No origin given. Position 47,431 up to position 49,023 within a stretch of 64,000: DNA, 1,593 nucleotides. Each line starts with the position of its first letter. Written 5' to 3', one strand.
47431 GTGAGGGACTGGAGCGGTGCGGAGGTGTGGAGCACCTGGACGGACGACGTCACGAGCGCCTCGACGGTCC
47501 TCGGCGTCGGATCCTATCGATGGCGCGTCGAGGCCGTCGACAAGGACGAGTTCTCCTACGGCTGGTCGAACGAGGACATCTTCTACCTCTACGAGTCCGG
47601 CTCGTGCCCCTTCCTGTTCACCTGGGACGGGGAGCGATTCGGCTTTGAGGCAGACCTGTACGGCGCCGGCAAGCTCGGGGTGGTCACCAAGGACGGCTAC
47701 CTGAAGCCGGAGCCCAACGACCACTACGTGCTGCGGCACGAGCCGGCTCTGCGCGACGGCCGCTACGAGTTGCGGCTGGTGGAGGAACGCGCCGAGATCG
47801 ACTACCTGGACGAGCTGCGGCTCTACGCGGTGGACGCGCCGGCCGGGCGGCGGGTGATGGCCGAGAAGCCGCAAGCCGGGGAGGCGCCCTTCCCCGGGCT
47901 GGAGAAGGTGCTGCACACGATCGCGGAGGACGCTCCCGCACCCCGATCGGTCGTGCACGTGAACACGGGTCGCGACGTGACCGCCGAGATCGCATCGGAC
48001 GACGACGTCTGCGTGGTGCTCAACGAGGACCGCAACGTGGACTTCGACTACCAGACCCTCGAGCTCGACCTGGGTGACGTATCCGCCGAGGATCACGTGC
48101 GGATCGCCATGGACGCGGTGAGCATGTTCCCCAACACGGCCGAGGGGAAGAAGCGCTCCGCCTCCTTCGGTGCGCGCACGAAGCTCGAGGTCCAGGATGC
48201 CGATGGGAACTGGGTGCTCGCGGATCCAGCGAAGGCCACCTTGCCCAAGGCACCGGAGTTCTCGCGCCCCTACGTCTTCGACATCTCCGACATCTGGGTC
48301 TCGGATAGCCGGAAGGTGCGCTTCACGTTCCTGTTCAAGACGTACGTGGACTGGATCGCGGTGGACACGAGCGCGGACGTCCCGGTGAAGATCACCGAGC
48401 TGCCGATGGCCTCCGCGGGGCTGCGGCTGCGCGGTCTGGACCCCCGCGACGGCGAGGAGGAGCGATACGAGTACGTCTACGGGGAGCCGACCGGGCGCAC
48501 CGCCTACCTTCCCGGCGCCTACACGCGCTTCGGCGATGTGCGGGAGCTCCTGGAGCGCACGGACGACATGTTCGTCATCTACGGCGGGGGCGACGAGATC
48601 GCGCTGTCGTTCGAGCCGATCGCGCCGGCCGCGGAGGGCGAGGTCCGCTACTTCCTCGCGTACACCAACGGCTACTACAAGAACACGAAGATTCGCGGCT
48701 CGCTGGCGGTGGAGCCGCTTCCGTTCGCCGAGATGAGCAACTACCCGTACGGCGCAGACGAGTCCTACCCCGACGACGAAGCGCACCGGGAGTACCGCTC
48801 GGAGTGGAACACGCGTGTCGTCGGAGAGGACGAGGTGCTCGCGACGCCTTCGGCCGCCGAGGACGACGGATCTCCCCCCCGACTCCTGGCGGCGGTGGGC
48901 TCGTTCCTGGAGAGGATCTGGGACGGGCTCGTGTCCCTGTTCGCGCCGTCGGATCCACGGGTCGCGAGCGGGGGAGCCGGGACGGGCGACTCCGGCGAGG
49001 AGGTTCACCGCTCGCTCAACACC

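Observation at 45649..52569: Giant modular multihaem cytochrome c in a monoderm-type, high-GC genome: candidate extracellular electron-transfer protein with unusual architecture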

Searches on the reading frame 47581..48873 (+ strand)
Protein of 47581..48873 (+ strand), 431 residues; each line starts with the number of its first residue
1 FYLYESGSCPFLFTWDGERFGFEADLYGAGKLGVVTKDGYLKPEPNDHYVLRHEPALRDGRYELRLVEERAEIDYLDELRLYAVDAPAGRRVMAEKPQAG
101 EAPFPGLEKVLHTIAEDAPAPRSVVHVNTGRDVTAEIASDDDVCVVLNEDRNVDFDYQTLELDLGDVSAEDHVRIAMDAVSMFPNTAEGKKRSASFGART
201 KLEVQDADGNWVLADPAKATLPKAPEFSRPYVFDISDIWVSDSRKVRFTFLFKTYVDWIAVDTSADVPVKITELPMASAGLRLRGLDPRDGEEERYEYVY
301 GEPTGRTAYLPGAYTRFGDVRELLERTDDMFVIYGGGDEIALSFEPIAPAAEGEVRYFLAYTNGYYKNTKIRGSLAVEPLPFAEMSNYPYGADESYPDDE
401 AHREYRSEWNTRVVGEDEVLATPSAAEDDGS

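Call 21: find_homologous_proteins(query=window:47581-48873:+, max_evalue=0.001)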
Query window:47581-48873:+ (431 aa): 57 proteins with E <= 0.001 among 8000 candidates.
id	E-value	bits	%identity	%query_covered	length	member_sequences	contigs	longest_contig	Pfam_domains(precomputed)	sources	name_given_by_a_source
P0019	4.6e-133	463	53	94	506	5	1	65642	-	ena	-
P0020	1.3e-132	461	54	95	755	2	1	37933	PF18998.7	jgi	jgi:hypothetical protein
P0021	2.3e-127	444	51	95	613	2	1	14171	-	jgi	jgi:hypothetical protein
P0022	5.8e-124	433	50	95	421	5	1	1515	-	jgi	jgi:hypothetical protein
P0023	4.4e-122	427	52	95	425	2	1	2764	-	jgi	jgi:hypothetical protein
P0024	1.2e-119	419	49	94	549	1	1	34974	-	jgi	jgi:hypothetical protein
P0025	7.5e-119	416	51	90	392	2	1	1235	-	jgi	jgi:hypothetical protein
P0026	3.9e-118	414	49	94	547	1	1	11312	-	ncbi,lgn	-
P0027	2.1e-117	411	48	94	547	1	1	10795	-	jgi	jgi:hypothetical protein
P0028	1.2e-114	402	48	94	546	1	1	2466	-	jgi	jgi:hypothetical protein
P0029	5.0e-114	400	49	91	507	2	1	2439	-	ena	-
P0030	4.3e-111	390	48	94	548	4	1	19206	-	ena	-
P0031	1.6e-110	388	66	63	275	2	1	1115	-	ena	-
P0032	2.9e-109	384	51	84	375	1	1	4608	-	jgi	jgi:hypothetical protein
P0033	5.5e-108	380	47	94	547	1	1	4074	-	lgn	-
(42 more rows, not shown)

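Call 24: search_solved_structures(query=A1, max_evalue=1)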
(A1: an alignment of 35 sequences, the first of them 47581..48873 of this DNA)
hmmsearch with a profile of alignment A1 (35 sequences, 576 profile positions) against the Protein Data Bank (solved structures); distinct sequences matched with E-value up to 1: 1.
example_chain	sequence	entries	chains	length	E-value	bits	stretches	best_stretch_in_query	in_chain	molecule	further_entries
9etn_A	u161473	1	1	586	0.0032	19.4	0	25-132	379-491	Cartilage acidic protein 1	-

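Call 32: predict_structure(alignment_id=A1)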
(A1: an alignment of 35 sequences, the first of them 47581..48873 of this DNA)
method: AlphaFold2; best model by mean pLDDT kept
length: 431 residues; sequences in the alignment: 35
mean_pLDDT: 91.9   pTM: 0.90
mean pLDDT of the five models: 91.9, 91.6, 90.7, 90.4, 90.0
residues with pLDDT >= 90: 356; 70-90: 50; 50-70: 7; < 50: 18
segments of 3 or more residues with pLDDT < 50: 1-7, 421-431
pLDDT, mean of each block of 10 residues (from residue 1): 52 96 92 90 95 96 96 97 98 93 92 97 98 97 94 95 97 97 91 93 98 96 93 97 98 97 97 98 87 74 88 98 98 97 98 98 94 90 94 96 98 84 38 31
secondary structure, 60 per line:
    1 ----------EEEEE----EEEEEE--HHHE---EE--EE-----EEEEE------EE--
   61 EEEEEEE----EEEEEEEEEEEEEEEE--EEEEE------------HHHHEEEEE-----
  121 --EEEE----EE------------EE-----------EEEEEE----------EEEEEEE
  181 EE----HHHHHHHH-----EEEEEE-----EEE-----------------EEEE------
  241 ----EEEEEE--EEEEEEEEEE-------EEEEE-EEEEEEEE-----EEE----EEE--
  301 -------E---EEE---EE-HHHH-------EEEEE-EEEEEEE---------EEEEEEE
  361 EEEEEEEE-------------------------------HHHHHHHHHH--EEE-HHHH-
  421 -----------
elements in order: E11-15 E20-25 E46-50 E61-67 E72-87 E90-94 H107-110 E111-115 E123-126 E158-163 E174-182 H187-194 E200-205 E211-213 E231-234 E245-250 E253-262 E270-274 E276-283 E289-291 E296-298 E312-314 H321-324 E332-336 E338-344 E354-368 H400-409 E412-414 H416-419

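Call 34: fold_search(model_id=the predicted structure, library=pdb)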
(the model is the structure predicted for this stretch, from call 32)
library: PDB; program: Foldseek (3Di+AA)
matches with E <= 10: 780; with E <= 0.001: 2
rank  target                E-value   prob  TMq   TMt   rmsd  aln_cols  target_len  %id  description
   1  2df7_S                4.5e-04  0.13  0.09  0.09  25.2       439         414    8  Crystal structure of infectious bursal disease virus VP2 subviral particle (released 2006-06-27)
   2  7vrp_I                4.7e-04  0.20  0.11  0.11  24.2       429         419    9  Structure of infectious bursal disease virus Gx strain (released 2022-03-30)
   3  7vrp_F                1.7e-03  0.13  0.10  0.10  25.5       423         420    9  Structure of infectious bursal disease virus Gx strain (released 2022-03-30)
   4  2df7_P                2.2e-03  0.13  0.11  0.11  25.5       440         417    8  Crystal structure of infectious bursal disease virus VP2 subviral particle (released 2006-06-27)
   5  7vrp_J                2.8e-03  0.09  0.09  0.09  24.8       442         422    8  Structure of infectious bursal disease virus Gx strain (released 2022-03-30)
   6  1o59                  4.7e-03  0.94  0.21  0.27  16.0       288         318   11  Crystal structure of Allantoicase (yir029w) from Saccharomyces cerevisiae at 2.40 A resolution (released 2003-09-02)
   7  6tfk_A                6.2e-03  0.28  0.18  0.12  25.8       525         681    7  Vip3Aa toxin structure (released 2020-08-12)
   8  2wdb_D                9.4e-03  0.98  0.18  0.44   7.4       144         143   16  A family 32 carbohydrate-binding module, from the Mu toxin produced by Clostridium perfringens, in complex with beta-D (released 2009-05-05)
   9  6tfj_A                1.3e-02  0.20  0.17  0.11  26.4       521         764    8  Vip3Aa protoxin structure (released 2020-08-12)
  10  6q63_A                1.4e-02  0.38  0.15  0.10  17.6       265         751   12  BT0459 (released 2019-05-08)
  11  2qqi                  1.4e-02  0.60  0.20  0.26  14.9       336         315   11  Crystal Structure of the b1b2 Domains from Human Neuropilin-1 (released 2007-11-20)
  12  1sg3_A                1.7e-02  0.75  0.20  0.26  16.2       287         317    9  Structure of allantoicase (released 2004-03-02)
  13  8c5g_A                1.7e-02  0.72  0.23  0.30  16.4       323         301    9  Structure of human Neuropilin-1 b1b2 domains in complex with Chlorotoxin (Leiurus quinquestriatus) (released 2024-01-17)
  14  4ag4_A                1.7e-02  0.54  0.18  0.22  17.2       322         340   10  Crystal structure of a DDR1-Fab complex (released 2012-04-18)
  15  5fx8_U                1.8e-02  0.35  0.17  0.22  21.9       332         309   12  Complete structure of manganese lipoxygenase of Gaeumannomyces graminis and partial structure of zonadhesin of Komagat (released 2016-06-22)
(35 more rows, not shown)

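Call 45: find_related_loci(query=A3, collection=genome_contigs, flank=10000)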
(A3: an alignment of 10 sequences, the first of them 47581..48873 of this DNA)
Query A3 (431 aa) in genome_contigs; peptide patterns used: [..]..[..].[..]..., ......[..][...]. (x = any residue, [..] = any of these).
83 stretches matched a pattern; 52 encode a relative of the query (tblastn E <= 1e-3); 51 distinct loci.
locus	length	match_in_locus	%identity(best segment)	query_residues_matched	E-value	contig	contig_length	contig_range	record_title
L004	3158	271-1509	67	4-414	0e+0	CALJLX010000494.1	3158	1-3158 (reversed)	MAG TPA_asm: uncultured Desulfuromonas sp. isolate SRR6007446_bin.72_CONCOCT_v1.1_MAG genome assembly, contig: ERZ724100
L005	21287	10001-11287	62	1-426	1e-177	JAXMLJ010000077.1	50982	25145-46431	MAG: Coriobacteriia bacterium isolate L4_metabat.bin.19_sub k141_85442, whole genome shotgun sequence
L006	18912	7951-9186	64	5-414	8e-175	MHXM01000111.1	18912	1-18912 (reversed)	MAG: Desulfuromonadaceae bacterium GWC2_58_13 gwc2_scaffold_3973, whole genome shotgun sequence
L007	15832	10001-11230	63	6-416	4e-171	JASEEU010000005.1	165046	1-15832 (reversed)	MAG: Anaerosomatales bacterium isolate Yes46-06 NODE_5_length_165046_cov_15.601069, whole genome shotgun sequence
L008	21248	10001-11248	61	1-415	3e-171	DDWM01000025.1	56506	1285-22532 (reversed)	MAG TPA_asm: Actinobacteria bacterium UBA2286 UBA2286_contig_17518, whole genome shotgun sequence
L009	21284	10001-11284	60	1-428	9e-171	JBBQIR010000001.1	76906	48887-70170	MAG: Coriobacteriia bacterium isolate Co_metawrap_800 Cmw_800_k141_5397491_length_76906_cov_11.0000, whole genome shotgu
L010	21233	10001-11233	59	6-416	1e-156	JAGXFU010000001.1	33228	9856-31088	MAG: Actinomycetes bacterium isolate LH_M22 k141_1157, whole genome shotgun sequence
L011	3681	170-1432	58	1-422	9e-162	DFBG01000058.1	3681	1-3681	MAG TPA_asm: Actinobacteria bacterium UBA3086 UBA3086_contig_61834, whole genome shotgun sequence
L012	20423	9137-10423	63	1-426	0e+0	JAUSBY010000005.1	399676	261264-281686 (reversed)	MAG: Coriobacteriia bacterium isolate E9_concoct.bin.49 E9_k141_81341, whole genome shotgun sequence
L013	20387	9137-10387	62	1-416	1e-174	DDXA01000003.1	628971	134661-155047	MAG TPA_asm: Actinobacteria bacterium UBA2272 UBA2272_contig_1205, whole genome shotgun sequence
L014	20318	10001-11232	63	6-414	6e-150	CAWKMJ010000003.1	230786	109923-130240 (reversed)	MAG: uncultured Actinomycetes bacterium isolate MFD03804.bin.3.153 genome assembly, contig: contig_51314, whole genome s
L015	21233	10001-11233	53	6-413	2e-135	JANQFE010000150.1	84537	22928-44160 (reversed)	MAG: Thermodesulfobacteriota bacterium isolate PL23a_bin.71 k99_2953033, whole genome shotgun sequence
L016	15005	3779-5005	53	7-412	6e-134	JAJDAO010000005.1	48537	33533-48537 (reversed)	MAG: Deltaproteobacteria bacterium isolate OFTM73 OFTM73_4, whole genome shotgun sequence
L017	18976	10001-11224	52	7-412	1e-133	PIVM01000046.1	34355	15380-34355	MAG: Gammaproteobacteria bacterium isolate Glo_5 GloG15_CONTIG1313, whole genome shotgun sequence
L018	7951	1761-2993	51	6-413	3e-133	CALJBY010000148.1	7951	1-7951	MAG: uncultured bacterium isolate N4_Bin_METABAT__17_1_1 genome assembly, contig: c_000001513875, whole genome shotgun s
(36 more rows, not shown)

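Call 71: search_protein_representatives(alignment_id=A1)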
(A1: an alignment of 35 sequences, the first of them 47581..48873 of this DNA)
Query: 35 sequences, 576 profile positions. Proteins with E-value up to 0.001 (for the whole library): 15879; up to 1e-10: 5392; up to 1e-30: 2303. The best 150 are listed.
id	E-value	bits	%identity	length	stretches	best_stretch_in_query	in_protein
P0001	0.0e+00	1089.9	-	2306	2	71-562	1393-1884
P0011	1.0e-281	952.2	-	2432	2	94-566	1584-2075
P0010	1.0e-264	896.1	-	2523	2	146-565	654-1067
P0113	8.7e-263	889.7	-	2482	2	133-568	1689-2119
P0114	5.0e-258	874.0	-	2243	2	118-560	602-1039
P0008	7.8e-257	870.0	-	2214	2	136-565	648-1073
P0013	2.0e-247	839.0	-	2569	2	144-571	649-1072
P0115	1.5e-239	813.0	-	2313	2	148-561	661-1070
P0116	2.3e-234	795.9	-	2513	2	135-561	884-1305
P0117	2.6e-227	772.5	-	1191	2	4-569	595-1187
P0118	2.7e-219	746.1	-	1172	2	19-573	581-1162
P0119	2.1e-218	743.1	-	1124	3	6-569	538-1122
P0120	7.2e-217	738.1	-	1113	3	16-568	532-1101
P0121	2.0e-215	733.3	-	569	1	51-566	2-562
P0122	9.4e-214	727.8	-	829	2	12-574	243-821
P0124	7.4e-205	698.4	-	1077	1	6-569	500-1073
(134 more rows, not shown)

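Call 72: search_protein_families(library=pfam, proteins=[P0124, P0121, P0117], max_evalue=0.01)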
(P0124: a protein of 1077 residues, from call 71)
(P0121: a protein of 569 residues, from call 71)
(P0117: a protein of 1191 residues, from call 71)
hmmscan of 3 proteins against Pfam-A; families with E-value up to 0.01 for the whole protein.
P0124 (1077 aa): 23 families
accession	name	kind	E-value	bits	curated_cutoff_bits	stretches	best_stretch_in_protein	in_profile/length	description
PF13517.12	FG-GAP_3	-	2.3e-34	118.2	26.9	4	487-546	1-60/61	FG-GAP-like repeat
PF07719.23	TPR_2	-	1.7e-26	90.5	27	3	153-182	5-34/34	Tetratricopeptide repeat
PF00515.34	TPR_1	-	1.5e-25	88.4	27.8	3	154-182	6-34/34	Tetratricopeptide repeat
PF13432.12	TPR_16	-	3.6e-21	75.7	32.7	3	53-115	3-65/65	Tetratricopeptide repeat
PF14559.12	TPR_19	-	7.1e-19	68.3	25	3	126-175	2-51/68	Tetratricopeptide repeat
PF13414.12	TPR_11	-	1.3e-18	66.8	26.8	2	122-162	1-41/42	TPR repeat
PF13181.12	TPR_8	-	3e-16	58.6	25.7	2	153-180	5-32/34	Tetratricopeptide repeat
PF13431.12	TPR_17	-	1.9e-15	56.2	24.4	1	104-135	2-33/34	Tetratricopeptide repeat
PF13424.12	TPR_12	-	1.3e-13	51.3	30.1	1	83-145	5-75/77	Tetratricopeptide repeat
PF24575.1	TPR_Slam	-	1.5e-11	45.1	35.2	2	118-172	50-104/104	Surface lipoprotein assembly modifier, N-terminal TPR repeats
PF12895.13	ANAPC3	-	3.3e-11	43.7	27.2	1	101-174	9-81/82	Anaphase-promoting complex, cyclosome, subunit 3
PF23914.1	TPR_CcmH_CycH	-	3.7e-11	43.6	42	2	154-235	55-141/158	Cytochrome c-type biogenesis protein H TPR domain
PF13428.12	TPR_14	-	4.8e-11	42.6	23.5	1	154-189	6-41/44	Tetratricopeptide repeat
PF01839.29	FG-GAP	-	6.2e-11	42.4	22.1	0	482-503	4-25/37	FG-GAP repeat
PF07593.17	UnbV_ASPIC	-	1.1e-10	41.6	23.4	1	581-642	1-64/68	ASPIC and UnbV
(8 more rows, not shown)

P0121 (569 aa): 1 family
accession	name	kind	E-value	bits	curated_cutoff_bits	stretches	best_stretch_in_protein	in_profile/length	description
PF07593.17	UnbV_ASPIC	-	4.3e-07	30.2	23.4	1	26-85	1-62/68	ASPIC and UnbV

P0117 (1191 aa): 20 families
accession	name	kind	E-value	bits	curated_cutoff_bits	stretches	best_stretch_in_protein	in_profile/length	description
PF13517.12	FG-GAP_3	-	1.8e-44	150.6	26.9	6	363-425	1-61/61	FG-GAP-like repeat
PF00515.34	TPR_1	-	1.6e-17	62.9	27.8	2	161-191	4-34/34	Tetratricopeptide repeat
PF07719.23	TPR_2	-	7.5e-17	60.4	27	2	161-191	4-34/34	Tetratricopeptide repeat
PF13432.12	TPR_16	-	1.7e-15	57.5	32.7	2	163-207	2-46/65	Tetratricopeptide repeat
PF01839.29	FG-GAP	-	1.9e-14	53.6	22.1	1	635-652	2-19/37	FG-GAP repeat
PF13181.12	TPR_8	-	2.4e-14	52.7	25.7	0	60-87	5-32/34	Tetratricopeptide repeat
PF13414.12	TPR_11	-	8.1e-13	48.3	26.8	2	165-204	1-40/42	TPR repeat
PF14559.12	TPR_19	-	1.1e-12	48.6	25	3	169-217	2-50/68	Tetratricopeptide repeat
PF13424.12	TPR_12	-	3e-08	34.2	30.1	1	129-186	8-73/77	Tetratricopeptide repeat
PF24575.1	TPR_Slam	-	4.8e-08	33.8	35.2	1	66-111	57-102/104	Surface lipoprotein assembly modifier, N-terminal TPR repeats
PF12895.13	ANAPC3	-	7.6e-08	33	27.2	2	171-246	2-78/82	Anaphase-promoting complex, cyclosome, subunit 3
PF13428.12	TPR_14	-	3.2e-07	30.8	23.5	1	161-199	4-42/44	Tetratricopeptide repeat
PF13374.12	TPR_10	-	3.6e-07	30.4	27.5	1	58-86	4-32/42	Tetratricopeptide repeat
PF23914.1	TPR_CcmH_CycH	-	3.9e-07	30.5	42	1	67-153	61-150/158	Cytochrome c-type biogenesis protein H TPR domain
PF13431.12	TPR_17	-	8e-07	29.3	24.4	0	181-212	2-33/34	Tetratricopeptide repeat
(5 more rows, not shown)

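Call 73: search_protein_families(library=ncbifam, proteins=[P0124, P0121, window:47581-48873:+], max_evalue=0.01)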
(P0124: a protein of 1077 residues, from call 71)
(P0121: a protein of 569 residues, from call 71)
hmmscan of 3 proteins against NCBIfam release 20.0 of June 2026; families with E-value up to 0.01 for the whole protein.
P0124 (1077 aa): 29 families (the best 25 are shown)
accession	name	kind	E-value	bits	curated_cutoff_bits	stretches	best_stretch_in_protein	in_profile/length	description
TIGR02917.1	PEP_TPR_lipo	equivalog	4.9e-23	81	312.2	1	53-236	199-384/899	XrtA/PEP-CTERM system TPR-repeat protein PrsT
NF040959.1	MamA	equivalog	9.2e-20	71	200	2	51-145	109-203/204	magnetosome protein MamA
TIGR02521.1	type_IV_pilW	equivalog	4.7e-17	62.3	154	1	83-234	33-188/234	type IV pilus biogenesis/stability protein PilW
NF033762.1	social_mot_Tgl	equivalog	6.1e-11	42.1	225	1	77-201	27-154/252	social motility TPR repeat lipoprotein Tgl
NF033758.1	gliding_GltE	equivalog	2.1e-10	40.2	225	1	100-198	207-305/411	adventurous gliding motility TPR repeat lipoprotein GltE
NF033920.0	C39_PA2778_fam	equivalog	4.1e-10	39.5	150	1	128-209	169-250/255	PA2778 family cysteine peptidase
TIGR02552.1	LcrH_SycD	equivalog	1.1e-09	38.1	104.8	2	128-209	31-112/136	SycD/LcrH family type III secretion system chaperone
TIGR02795.1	tol_pal_ybgF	equivalog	2.1e-09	38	90.1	0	154-207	44-100/119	tol-pal system protein YbgF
NF008391.2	PRK11189.1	equivalog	5.7e-09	35.9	250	1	105-229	89-213/297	lipoprotein NlpI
NF047371.1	FlcA_CTERM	equivalog_domain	1.8e-08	33.3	300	1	92-178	450-536/646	periplasmic flagellar collar protein FlcA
NF008520.0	PRK11447.1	equivalog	6.3e-08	30.9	858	1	48-142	462-556/1157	cellulose synthase complex outer membrane protein BcsC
TIGR03302.1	OM_YfiO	subfamily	4.9e-07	29.5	81.4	1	40-135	26-124/239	outer membrane protein assembly factor BamD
TIGR00990.1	3a0801s09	subfamily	1.1e-06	27.6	757.25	1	48-191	332-474/615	mitochondrial import receptor subunit TOM70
NF053607.1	CHU_0125_OmpA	equivalog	2.6e-06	26.2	620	1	103-179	41-117/639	CHU_0125 family OmpA-like outer membrane integrity protein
NF052304.1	CdsG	equivalog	2.8e-06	27.6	170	1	122-209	15-103/133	CdsG family type III secretion system protein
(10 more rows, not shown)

P0121 (569 aa): 0 families

window:47581-48873:+ (431 aa): 0 families
